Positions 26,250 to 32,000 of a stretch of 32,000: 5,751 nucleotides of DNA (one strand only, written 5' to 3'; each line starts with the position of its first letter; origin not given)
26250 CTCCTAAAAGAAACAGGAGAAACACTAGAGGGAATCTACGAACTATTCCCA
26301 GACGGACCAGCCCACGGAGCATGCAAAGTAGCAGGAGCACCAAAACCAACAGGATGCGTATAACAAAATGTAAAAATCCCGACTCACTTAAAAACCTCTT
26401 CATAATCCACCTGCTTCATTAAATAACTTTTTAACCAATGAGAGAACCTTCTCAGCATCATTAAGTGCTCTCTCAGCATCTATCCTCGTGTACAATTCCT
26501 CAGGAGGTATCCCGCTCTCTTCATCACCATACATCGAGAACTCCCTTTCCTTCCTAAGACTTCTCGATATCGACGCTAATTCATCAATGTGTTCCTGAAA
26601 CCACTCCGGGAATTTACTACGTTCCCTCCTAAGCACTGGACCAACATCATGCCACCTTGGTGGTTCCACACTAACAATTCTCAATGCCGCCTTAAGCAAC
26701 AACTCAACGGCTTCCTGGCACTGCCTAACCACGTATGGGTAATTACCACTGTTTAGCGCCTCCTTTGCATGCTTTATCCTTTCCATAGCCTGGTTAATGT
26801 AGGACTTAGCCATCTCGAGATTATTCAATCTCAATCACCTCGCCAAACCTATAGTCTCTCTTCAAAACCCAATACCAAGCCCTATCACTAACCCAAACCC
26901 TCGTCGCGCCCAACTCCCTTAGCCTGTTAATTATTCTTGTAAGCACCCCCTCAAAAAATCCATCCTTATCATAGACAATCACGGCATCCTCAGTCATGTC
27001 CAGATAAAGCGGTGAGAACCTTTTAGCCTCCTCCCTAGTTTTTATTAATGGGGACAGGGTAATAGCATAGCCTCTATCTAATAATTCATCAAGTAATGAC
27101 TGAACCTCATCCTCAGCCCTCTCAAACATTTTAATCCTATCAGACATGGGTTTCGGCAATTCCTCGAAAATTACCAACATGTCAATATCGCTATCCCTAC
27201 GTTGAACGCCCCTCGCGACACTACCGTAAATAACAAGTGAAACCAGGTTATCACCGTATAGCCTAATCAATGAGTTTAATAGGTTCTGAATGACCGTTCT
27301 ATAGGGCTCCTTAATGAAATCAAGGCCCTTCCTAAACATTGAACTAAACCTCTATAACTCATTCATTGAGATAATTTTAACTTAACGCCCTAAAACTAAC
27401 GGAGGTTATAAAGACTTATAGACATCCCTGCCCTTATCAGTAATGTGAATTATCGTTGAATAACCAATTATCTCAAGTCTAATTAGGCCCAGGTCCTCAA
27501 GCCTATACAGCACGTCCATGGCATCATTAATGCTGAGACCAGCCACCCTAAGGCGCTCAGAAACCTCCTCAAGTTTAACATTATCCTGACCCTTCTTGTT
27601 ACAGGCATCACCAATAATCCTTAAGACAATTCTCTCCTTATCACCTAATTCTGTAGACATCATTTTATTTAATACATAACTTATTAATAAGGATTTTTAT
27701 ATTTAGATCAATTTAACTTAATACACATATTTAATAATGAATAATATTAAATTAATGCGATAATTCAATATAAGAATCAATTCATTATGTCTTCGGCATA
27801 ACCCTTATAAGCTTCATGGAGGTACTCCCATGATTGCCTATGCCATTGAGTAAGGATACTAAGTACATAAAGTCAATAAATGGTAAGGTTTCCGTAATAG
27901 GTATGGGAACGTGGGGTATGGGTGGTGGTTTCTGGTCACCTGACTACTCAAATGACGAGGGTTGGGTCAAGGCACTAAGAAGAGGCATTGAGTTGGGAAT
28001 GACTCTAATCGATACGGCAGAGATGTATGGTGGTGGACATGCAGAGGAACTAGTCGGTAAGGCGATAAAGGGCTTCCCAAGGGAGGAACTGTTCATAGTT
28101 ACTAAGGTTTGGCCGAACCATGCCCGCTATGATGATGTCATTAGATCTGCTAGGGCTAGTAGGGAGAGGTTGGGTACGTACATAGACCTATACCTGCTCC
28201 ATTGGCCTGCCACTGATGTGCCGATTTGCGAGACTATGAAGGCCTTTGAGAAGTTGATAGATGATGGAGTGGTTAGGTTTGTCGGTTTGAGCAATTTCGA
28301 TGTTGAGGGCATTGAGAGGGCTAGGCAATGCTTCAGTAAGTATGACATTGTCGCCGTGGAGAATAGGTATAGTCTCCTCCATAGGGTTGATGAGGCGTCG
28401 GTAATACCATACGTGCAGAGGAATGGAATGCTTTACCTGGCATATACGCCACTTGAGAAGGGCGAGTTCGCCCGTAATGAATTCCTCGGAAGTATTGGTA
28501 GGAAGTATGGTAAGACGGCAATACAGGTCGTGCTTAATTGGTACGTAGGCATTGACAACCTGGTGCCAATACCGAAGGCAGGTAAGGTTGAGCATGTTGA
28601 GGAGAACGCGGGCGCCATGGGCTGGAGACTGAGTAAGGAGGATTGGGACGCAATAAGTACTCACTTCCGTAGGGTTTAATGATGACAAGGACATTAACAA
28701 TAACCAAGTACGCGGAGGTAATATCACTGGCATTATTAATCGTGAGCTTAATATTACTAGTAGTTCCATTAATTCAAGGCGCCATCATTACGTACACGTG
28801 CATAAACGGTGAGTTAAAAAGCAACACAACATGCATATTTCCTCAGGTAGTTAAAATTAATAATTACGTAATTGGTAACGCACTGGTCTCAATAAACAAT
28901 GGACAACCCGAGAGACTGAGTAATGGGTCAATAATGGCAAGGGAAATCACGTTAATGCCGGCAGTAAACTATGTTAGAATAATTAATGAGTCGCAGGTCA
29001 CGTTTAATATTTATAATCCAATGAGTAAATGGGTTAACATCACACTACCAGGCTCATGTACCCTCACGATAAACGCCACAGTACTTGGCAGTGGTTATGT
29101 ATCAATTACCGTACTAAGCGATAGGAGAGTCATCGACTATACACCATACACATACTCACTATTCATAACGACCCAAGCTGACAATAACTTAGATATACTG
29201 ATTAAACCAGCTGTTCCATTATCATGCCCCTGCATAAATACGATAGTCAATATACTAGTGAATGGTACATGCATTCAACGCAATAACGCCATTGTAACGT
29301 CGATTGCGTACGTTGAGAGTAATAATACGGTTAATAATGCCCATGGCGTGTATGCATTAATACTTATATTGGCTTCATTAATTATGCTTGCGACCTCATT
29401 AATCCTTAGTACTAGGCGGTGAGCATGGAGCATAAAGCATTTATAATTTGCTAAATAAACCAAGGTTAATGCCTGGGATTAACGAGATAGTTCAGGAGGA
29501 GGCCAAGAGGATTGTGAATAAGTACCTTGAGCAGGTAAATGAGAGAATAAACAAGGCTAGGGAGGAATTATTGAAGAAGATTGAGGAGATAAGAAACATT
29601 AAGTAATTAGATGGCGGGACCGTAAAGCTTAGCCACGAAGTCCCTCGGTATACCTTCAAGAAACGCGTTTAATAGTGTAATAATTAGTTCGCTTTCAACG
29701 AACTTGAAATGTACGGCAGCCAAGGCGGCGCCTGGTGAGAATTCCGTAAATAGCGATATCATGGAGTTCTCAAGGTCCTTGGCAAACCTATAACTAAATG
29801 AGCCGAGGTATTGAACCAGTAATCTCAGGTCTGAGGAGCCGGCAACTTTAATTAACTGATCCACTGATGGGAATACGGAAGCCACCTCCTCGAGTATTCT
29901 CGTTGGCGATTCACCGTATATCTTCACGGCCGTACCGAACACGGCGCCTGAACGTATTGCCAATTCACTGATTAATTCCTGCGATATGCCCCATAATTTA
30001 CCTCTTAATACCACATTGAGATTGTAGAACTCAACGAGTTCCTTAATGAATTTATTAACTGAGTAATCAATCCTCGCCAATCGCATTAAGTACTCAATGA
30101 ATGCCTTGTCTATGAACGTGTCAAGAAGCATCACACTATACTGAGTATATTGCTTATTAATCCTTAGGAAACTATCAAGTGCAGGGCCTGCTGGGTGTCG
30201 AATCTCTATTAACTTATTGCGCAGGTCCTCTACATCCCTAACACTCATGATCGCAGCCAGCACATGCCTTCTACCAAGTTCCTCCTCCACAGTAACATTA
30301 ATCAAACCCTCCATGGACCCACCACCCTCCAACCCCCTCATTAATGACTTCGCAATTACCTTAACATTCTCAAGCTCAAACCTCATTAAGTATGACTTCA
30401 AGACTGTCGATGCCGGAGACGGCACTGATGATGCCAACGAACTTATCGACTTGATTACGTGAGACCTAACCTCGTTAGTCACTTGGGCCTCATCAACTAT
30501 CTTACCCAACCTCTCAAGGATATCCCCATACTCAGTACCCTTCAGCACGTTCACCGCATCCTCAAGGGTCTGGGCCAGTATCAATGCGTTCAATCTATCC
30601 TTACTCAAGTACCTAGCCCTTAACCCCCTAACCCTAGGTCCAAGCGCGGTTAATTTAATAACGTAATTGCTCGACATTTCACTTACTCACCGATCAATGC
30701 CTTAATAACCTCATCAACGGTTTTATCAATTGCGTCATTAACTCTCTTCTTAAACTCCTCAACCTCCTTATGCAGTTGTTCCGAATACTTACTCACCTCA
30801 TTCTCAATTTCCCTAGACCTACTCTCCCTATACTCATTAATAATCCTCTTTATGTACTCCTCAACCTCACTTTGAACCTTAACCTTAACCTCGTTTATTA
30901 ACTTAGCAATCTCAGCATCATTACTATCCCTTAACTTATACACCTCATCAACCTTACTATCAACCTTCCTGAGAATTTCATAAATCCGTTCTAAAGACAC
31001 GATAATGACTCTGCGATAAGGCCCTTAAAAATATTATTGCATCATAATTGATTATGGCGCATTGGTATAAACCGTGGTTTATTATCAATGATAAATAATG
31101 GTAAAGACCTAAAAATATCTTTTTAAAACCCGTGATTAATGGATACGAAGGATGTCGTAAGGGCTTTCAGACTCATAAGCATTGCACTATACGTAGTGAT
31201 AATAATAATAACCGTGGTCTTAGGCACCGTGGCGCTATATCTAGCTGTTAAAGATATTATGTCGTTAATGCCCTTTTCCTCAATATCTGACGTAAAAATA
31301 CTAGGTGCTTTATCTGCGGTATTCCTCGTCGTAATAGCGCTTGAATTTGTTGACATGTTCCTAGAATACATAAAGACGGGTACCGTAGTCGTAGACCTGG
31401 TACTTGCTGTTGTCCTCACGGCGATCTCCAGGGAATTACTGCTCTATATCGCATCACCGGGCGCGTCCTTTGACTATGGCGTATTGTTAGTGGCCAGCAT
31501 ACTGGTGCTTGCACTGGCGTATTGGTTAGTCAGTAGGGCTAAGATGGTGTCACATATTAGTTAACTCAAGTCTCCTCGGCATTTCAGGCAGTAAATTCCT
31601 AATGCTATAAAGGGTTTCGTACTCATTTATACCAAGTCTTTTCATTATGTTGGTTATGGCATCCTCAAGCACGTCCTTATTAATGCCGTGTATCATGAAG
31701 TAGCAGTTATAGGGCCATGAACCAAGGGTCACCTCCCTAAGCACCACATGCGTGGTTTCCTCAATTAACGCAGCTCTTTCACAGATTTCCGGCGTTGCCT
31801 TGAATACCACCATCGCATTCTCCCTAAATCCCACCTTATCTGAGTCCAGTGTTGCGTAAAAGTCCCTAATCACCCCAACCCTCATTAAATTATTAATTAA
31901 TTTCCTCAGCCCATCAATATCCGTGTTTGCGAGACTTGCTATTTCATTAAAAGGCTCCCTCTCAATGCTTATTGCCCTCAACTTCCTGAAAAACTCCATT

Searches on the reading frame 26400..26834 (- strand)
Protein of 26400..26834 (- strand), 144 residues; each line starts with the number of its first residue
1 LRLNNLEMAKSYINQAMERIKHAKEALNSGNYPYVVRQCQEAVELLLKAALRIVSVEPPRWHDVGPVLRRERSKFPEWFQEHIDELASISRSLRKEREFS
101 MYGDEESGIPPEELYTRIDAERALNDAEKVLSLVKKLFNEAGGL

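Call 48: search_protein_families(library=pfam, proteins=[window:26400-26834:-], max_evalue=0.001)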
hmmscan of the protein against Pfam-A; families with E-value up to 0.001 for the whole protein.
window:26400-26834:- (144 aa): 1 family
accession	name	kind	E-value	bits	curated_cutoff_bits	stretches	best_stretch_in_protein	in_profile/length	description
PF05168.19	HEPN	-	1.9e-23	83.3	22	1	10-136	2-116/117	HEPN domain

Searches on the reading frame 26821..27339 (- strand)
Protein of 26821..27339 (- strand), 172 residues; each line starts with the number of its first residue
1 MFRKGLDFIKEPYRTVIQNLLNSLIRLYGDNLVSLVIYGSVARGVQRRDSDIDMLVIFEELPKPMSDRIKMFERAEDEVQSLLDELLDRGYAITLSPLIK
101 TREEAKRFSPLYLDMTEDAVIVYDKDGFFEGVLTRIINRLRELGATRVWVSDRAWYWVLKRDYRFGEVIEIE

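Call 48: search_protein_families(library=pfam, proteins=[window:26821-27339:-], max_evalue=0.001)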
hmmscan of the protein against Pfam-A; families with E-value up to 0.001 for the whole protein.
window:26821-27339:- (172 aa): 3 families
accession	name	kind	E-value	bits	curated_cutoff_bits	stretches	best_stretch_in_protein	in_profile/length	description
PF01909.29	NTP_transf_2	-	2.5e-09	37.8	21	1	18-83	2-68/93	Nucleotidyltransferase domain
PF18765.7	Polbeta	-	4.7e-07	30.3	26.9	1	31-77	12-57/93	Polymerase beta, Nucleotidyltransferase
PF22600.2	MTPAP-like_central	-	0.00015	22.3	27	1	15-74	24-79/139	Poly(A) RNA polymerase, mitochondrial-like, central palm domain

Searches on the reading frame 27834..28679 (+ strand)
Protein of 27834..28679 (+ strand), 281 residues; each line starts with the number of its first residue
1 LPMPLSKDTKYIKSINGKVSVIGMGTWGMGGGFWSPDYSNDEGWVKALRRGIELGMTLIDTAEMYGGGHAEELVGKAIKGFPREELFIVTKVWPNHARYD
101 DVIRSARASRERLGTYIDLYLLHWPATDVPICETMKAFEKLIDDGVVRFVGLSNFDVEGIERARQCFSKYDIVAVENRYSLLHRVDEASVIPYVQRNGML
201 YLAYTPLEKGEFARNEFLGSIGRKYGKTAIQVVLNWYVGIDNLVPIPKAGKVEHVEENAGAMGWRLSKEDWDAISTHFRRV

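Call 48: search_protein_families(library=pfam, proteins=[window:27834-28679:+], max_evalue=0.001)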
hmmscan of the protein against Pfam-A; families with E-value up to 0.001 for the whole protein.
window:27834-28679:+ (281 aa): 1 family
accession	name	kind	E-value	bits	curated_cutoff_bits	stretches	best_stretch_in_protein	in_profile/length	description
PF00248.27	Aldo_ket_red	-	4.2e-62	210.3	24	1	22-275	2-287/291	Aldo/keto reductase family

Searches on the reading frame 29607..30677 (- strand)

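Call 48: search_protein_families(library=pfam, proteins=[window:29607-30677:-], max_evalue=0.001)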
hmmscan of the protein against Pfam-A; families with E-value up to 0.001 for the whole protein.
window:29607-30677:- (356 aa): 1 family
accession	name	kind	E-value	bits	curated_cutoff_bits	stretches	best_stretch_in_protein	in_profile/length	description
PF01992.21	vATP-synt_AC39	-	1.4e-31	110.5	29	1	15-348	4-336/339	ATP synthase (C/AC39) subunit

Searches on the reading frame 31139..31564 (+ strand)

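Call 48: search_protein_families(library=pfam, proteins=[window:31139-31564:+], max_evalue=0.001)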
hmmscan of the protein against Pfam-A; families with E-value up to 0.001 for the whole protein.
window:31139-31564:+ (141 aa): 1 family
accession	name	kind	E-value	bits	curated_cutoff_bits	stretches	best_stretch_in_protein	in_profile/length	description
PF06146.17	PsiE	-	8.1e-18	65.2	23.9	1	17-135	5-121/122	Phosphate-starvation-inducible E family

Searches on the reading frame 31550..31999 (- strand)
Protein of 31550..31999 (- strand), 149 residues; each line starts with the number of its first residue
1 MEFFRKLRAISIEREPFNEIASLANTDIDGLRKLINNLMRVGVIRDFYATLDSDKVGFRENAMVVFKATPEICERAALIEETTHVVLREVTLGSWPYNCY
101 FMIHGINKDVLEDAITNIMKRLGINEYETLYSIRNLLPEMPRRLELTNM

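Call 48: search_protein_families(library=pfam, proteins=[window:31550-31999:-], max_evalue=0.001)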
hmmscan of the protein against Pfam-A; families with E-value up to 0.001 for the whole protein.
window:31550-31999:- (149 aa): 2 families
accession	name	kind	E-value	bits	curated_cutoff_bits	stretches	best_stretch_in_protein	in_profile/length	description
PF17805.7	AsnC_trans_reg2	-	3.2e-21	75.7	27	1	55-136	1-85/86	AsnC-like ligand binding domain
PF22451.2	NirdL-like_HTH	-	0.00029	20.8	27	0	10-45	12-47/47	Siroheme decarboxylase NirDL-like HTH domain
